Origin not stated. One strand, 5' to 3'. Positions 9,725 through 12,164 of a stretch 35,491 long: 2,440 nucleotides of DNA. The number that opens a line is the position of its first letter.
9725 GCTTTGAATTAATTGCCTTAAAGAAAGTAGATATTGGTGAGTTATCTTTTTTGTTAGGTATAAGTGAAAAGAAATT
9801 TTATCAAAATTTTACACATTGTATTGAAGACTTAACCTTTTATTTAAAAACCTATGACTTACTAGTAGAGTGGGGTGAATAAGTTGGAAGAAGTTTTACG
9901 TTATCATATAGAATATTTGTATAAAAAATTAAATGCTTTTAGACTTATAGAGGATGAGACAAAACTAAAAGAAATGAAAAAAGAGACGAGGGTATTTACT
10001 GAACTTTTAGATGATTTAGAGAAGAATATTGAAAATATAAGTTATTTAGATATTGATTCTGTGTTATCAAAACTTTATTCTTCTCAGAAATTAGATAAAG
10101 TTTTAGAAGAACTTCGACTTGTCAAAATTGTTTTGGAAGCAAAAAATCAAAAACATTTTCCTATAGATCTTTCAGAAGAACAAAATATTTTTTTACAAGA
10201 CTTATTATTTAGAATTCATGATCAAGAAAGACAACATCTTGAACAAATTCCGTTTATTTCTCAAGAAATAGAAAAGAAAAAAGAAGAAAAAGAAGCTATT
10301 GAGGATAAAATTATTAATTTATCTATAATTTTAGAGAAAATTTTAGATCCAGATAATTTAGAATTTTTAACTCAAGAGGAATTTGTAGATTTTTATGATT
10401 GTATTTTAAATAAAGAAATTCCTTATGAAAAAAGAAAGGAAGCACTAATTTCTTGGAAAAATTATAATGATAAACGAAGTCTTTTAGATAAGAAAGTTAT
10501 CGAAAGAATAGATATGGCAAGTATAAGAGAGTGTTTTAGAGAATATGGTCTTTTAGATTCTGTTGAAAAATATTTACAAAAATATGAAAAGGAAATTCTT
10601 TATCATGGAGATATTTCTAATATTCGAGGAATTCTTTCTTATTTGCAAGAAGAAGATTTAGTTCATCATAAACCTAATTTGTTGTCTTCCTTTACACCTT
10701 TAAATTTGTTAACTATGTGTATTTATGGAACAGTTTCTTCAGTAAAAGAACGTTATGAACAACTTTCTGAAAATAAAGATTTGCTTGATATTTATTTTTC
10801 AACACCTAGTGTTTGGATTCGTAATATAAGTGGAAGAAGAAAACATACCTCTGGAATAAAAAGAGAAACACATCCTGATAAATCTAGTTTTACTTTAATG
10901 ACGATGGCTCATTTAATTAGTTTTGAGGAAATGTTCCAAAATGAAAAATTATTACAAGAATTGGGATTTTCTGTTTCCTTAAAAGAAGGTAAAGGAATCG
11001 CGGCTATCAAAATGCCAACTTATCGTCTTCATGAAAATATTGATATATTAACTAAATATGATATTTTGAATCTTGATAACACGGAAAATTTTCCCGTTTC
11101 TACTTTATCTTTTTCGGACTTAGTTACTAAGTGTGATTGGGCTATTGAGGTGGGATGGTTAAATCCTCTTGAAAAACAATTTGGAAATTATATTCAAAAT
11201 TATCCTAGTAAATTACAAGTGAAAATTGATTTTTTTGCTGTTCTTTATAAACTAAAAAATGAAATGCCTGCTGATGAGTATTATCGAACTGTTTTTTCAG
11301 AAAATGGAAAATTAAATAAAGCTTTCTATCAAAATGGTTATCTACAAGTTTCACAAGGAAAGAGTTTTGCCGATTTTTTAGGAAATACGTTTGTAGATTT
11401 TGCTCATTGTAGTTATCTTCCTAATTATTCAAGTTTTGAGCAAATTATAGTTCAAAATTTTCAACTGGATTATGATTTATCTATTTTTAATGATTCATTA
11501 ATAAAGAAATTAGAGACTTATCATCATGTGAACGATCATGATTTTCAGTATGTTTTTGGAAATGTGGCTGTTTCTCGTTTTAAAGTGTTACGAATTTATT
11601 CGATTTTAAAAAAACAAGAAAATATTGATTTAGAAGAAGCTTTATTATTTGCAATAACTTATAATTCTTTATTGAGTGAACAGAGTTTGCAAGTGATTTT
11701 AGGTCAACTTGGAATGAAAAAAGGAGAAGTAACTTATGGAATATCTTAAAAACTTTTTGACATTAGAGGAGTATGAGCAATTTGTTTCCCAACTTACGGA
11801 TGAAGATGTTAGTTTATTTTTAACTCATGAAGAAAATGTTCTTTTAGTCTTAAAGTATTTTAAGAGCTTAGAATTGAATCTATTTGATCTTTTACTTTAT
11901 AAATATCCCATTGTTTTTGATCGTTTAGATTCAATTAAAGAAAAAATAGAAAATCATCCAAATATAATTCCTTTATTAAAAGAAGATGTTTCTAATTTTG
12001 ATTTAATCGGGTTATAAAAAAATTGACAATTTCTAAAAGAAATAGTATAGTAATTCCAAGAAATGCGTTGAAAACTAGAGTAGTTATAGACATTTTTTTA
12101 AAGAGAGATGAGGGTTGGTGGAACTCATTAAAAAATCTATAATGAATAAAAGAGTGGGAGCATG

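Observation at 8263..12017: Uncharacterised four-gene, translationally coupled operon between trmB and the lysS T-box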

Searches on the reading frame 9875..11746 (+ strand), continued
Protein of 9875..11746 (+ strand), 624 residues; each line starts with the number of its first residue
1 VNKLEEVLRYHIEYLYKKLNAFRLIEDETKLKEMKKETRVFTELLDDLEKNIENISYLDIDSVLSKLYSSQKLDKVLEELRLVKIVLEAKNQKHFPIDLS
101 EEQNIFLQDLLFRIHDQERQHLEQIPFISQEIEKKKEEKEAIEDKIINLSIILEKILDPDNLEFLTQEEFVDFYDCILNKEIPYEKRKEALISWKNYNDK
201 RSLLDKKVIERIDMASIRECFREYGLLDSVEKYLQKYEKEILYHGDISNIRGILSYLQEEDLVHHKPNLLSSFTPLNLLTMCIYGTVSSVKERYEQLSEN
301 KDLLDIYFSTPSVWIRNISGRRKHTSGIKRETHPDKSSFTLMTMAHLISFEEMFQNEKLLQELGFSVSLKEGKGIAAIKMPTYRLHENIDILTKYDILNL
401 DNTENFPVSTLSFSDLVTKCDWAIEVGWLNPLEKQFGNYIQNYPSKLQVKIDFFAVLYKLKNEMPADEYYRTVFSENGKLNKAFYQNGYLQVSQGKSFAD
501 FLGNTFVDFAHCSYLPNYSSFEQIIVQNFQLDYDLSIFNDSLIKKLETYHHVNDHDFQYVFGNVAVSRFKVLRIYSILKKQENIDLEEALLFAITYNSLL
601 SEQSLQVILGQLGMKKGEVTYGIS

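Call 82: find_related_loci(query=A10, collection=metagenome_contigs, flank=7000)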
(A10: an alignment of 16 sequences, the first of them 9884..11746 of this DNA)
Query A10 (621 aa) in metagenome_contigs; peptide patterns used: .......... (x = any residue, [..] = any of these).
39 stretches matched a pattern; 9 encode a relative of the query (tblastn E <= 1e-3); 9 distinct loci.
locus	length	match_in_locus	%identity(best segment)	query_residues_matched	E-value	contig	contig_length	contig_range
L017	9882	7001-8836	30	1-621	2e-81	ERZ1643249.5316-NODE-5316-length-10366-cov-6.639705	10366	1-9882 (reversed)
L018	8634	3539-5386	29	1-610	7e-62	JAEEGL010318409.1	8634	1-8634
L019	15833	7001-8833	27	1-620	2e-59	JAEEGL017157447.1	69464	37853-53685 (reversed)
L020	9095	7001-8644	25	30-601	6e-13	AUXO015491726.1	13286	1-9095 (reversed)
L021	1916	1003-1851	24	325-601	6e-10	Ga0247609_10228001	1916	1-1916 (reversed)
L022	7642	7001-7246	37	518-600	5e-9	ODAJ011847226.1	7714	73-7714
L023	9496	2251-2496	37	518-600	5e-9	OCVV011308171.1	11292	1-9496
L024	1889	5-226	40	527-601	8e-8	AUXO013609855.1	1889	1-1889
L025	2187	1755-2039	32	519-608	6e-7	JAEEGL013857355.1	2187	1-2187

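Call 87: find_related_loci(query=A10, collection=viral_contigs, flank=7000)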
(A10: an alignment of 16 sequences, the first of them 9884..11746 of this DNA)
Query A10 (621 aa) in viral_contigs; peptide patterns used: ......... (x = any residue, [..] = any of these).
24 stretches matched a pattern, but none encodes a relative of the query by tblastn (E <= 1e-3).

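Call 88: search_dna_similar(query=window:9884-11746:+, collection=phages, mode=protein, max_evalue=0.01)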
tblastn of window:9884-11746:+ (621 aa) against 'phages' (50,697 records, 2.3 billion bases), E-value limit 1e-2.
No match.

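Call 89: search_dna_similar(query=window:9884-11746:+, collection=plasmids, mode=protein, max_evalue=0.01)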
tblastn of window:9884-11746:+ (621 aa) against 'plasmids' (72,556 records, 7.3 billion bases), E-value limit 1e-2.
No match.

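Call 109: search_protein_families(library=padloc, alignment_id=A9, max_evalue=0.1)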
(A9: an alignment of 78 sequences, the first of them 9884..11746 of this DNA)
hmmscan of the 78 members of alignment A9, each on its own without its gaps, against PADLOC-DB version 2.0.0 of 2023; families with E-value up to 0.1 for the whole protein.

A. member 1, window:9884-11746:+ (621 aa): 0 families

B. families by the number of members that match (of 78 scanned): 13 families
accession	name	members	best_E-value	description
PDLC02614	DrmC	1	0.00031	DrmC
PDLC00601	ZorA1|ZorA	1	0.0016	MotA/ExbB/TolQ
PDLC02585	DrmC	1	0.0017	DrmC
PDLC00518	JetC1|JetC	1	0.0026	DUF3584 domain; MukB-like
PDLC03772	RT_UG33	1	0.017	DRT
PDLC02893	DpdJ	1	0.03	DpdJ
PDLC01352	Cas6f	1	0.03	"CAS-I,CAS-II,CAS-III,CAS-IV,CAS-V,CAS-VI; crRNAmaturation"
PDLC02469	BrxB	1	0.032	BrxB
PDLC02274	AbiEi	1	0.036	AbiEi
PDLC01224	Cas11f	1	0.04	CAS-III-F; effector_SS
PDLC01771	Cas4b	1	0.061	-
PDLC01260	Csm2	1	0.068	CAS-III-A; effector_SS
PDLC04755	PDC-M64B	1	0.088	-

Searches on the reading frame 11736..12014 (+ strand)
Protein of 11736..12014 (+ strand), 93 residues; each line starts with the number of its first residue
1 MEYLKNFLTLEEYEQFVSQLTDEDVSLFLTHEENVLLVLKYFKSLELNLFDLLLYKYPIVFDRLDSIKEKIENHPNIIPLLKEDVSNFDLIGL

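Call 3: search_protein_families(library=pfam, proteins=[window:11736-12014:+], max_evalue=1)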
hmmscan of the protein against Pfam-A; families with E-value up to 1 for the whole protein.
window:11736-12014:+ (93 aa): 0 families

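Call 4: search_protein_families(library=ncbifam, proteins=[window:11736-12014:+], max_evalue=1)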
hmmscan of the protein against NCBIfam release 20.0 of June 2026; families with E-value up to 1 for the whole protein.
window:11736-12014:+ (93 aa): 0 families

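Call 5: search_protein_families(library=padloc, proteins=[window:11736-12014:+], max_evalue=1)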
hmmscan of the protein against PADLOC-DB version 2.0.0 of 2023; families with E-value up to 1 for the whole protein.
window:11736-12014:+ (93 aa): 0 families

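Call 31: search_protein_families(library=phrogs, proteins=[window:11736-12014:+], max_evalue=1)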
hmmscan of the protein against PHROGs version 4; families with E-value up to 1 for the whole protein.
window:11736-12014:+ (93 aa): 0 families

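Call 104: search_solved_structures(query=A12, max_evalue=10)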
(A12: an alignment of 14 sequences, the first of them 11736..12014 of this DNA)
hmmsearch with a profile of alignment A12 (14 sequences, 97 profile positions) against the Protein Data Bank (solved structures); distinct sequences matched with E-value up to 10: 15.
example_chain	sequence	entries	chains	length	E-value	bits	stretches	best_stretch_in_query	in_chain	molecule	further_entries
5il7_A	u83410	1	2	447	0.012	19.4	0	4-40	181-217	Rab family protein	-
9qvo_A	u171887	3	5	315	0.089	16.6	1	41-95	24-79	Butirosin biosynthesis protein H N-terminal domain-containing protein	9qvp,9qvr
9qvj_A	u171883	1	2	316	0.092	16.6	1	41-95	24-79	Butirosin biosynthesis protein H N-terminal domain-containing protein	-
9quz_A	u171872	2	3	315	0.094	16.6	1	41-95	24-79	Butirosin biosynthesis protein H N-terminal domain-containing protein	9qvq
9qvs_A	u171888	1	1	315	0.1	16.5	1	41-95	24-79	Butirosin biosynthesis protein H N-terminal domain-containing protein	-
9qvk_A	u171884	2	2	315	0.11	16.4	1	41-95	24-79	Butirosin biosynthesis protein H N-terminal domain-containing protein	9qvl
4xae_A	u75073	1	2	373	0.22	15.4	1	2-65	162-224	Feruloyl CoA ortho-hydroxylase 1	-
2wjd_A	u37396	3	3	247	0.38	14.6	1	28-93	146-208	TYROSINE-PROTEIN PHOSPHATASE CPSB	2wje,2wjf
8x4g_A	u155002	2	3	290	0.39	14.6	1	7-48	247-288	Probable ribosomal RNA small subunit methyltransferase A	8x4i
3qy8_A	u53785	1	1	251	0.39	14.6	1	28-93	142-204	Tyrosine-protein phosphatase CpsB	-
8x4o_A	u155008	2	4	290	0.41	14.5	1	7-48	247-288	Probable ribosomal RNA small subunit methyltransferase A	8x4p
8x3w_A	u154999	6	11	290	0.41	14.5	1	7-48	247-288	Probable ribosomal RNA small subunit methyltransferase A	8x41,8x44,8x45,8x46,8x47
8x4l_A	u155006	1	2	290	0.41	14.5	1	7-48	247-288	Probable ribosomal RNA small subunit methyltransferase A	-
7f4s_D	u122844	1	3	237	0.63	13.9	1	24-78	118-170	MTA9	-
36za_5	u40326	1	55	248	1.2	13.1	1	10-56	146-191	Tail Tube gp217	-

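Call 105: search_protein_families(library=pfam, alignment_id=A12, max_evalue=5)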
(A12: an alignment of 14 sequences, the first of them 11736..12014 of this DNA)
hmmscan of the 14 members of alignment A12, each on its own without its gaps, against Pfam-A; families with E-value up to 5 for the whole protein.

A. member 1, window:11736-12014:+ (93 aa): 0 families

B. families by the number of members that match (of 14 scanned): 25 families
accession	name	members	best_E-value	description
PF18273.6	T3RM_EcoP15I_C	2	0.0032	Type III R-M EcoP15I C-terminal domain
PF03979.19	Sigma70_r1_1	2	0.11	Sigma-70 factor, region 1.1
PF04309.18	G3P_antiterm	1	0.0067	Glycerol-3-phosphate responsive antiterminator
PF11564.14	BpuJI_N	1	0.0075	Restriction endonuclease BpuJI - N terminal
PF09383.16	NIL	1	0.014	NIL domain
PF24349.1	DUF7509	1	0.02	Domain of unknown function (DUF7509)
PF14490.11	HHH_RecD2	1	0.02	ATP-dependent RecD2 DNA helicase HHH domain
PF02536.19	mTERF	1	0.022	mTERF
PF18923.6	DUF5673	1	0.031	Domain of unknown function (DUF5673)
PF02602.20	HEM4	1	0.04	Uroporphyrinogen-III synthase HemD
PF12844.13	HTH_19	1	0.042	Helix-turn-helix domain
PF24694.1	LNS2_PITM1-3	1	0.057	PITM 1-3, LNS2 domain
PF23255.1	DUF7070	1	0.07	Domain of unknown function (DUF7070)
PF24951.3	LisH_PAC1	1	0.075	PAC1 LisH domain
PF06897.17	DUF1269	1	0.076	Protein of unknown function (DUF1269)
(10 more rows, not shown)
